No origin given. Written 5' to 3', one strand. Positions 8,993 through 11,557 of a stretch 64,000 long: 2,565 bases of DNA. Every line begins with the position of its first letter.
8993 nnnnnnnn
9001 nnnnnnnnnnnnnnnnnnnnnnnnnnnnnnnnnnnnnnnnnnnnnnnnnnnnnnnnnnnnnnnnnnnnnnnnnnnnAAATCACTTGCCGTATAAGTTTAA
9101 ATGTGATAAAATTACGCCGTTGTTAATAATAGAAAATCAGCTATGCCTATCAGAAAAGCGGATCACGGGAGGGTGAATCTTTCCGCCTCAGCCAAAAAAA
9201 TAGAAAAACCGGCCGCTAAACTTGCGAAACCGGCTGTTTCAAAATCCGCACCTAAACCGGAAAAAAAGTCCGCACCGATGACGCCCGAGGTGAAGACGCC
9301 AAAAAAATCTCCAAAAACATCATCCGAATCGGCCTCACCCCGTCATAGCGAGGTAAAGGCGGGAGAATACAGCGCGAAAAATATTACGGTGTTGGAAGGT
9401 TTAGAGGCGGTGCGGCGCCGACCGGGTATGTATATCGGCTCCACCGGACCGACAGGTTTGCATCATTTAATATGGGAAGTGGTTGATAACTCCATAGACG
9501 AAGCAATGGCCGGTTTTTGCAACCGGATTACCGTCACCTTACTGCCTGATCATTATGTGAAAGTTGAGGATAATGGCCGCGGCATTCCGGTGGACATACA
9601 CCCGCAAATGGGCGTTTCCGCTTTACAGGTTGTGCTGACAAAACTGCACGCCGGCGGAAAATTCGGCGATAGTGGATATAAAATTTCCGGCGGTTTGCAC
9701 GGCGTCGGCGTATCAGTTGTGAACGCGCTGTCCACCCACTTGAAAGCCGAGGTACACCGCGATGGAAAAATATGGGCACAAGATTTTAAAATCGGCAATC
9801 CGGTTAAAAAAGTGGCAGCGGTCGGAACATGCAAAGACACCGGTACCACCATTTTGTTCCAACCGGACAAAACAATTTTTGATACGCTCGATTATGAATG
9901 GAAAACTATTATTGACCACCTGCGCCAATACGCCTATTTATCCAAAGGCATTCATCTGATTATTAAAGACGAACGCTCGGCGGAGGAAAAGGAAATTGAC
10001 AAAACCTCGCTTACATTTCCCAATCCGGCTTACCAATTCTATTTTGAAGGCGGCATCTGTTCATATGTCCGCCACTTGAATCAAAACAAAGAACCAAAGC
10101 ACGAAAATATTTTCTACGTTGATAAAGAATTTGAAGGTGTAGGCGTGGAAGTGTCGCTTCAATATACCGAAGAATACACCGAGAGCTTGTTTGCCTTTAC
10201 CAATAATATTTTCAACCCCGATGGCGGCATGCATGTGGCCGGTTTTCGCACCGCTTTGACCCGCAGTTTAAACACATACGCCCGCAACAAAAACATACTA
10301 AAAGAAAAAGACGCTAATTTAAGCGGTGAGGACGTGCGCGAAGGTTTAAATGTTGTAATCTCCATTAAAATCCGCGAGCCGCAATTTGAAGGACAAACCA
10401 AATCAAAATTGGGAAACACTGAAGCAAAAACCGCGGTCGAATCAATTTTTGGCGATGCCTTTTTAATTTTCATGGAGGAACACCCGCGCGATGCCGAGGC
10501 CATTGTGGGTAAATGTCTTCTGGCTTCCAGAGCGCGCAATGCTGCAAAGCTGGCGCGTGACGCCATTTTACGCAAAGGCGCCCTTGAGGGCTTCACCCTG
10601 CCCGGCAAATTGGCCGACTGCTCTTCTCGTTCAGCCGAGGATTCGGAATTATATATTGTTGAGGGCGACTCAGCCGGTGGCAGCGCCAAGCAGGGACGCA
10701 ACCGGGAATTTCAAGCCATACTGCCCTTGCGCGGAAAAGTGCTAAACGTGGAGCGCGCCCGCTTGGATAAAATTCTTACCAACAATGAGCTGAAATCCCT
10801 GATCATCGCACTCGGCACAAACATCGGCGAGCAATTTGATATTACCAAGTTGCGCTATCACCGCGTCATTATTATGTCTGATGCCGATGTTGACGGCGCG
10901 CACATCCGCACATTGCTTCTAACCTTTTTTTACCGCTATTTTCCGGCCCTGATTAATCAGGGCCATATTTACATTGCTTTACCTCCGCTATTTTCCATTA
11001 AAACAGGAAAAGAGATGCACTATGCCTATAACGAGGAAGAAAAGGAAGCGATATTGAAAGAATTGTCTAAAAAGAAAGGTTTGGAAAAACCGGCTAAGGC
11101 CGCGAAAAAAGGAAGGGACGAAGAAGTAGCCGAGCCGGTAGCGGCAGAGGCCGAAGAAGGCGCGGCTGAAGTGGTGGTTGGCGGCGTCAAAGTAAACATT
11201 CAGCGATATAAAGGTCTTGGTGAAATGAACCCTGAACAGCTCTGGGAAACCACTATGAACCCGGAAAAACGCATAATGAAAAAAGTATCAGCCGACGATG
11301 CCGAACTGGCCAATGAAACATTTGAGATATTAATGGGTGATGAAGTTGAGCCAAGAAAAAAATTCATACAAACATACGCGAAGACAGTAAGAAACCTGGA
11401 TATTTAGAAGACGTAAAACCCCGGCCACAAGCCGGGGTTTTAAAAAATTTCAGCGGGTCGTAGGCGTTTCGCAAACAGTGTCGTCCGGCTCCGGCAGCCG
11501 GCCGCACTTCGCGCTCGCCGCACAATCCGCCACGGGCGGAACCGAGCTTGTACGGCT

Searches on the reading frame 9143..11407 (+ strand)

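Call 42: search_protein_families(library=pfam, proteins=[window:9143-11407:+], max_evalue=0.00001)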
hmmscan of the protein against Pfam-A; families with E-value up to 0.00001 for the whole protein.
window:9143-11407:+ (754 aa): 4 families
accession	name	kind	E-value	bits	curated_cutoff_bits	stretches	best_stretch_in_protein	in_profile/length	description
PF00204.31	DNA_gyraseB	-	2.8e-56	190.1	27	1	304-473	1-172/173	DNA gyrase B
PF00986.26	DNA_gyraseB_C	-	2e-30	105.1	29.8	1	683-743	3-63/63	DNA gyrase B subunit, carboxyl terminus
PF01751.28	Toprim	-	8.5e-19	68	23.1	1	502-612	1-94/96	Toprim domain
PF02518.31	HATPase_c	-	2.3e-16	60.6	26.4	1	103-242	3-108/111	Histidine kinase-, DNA gyrase B-, and HSP90-like ATPase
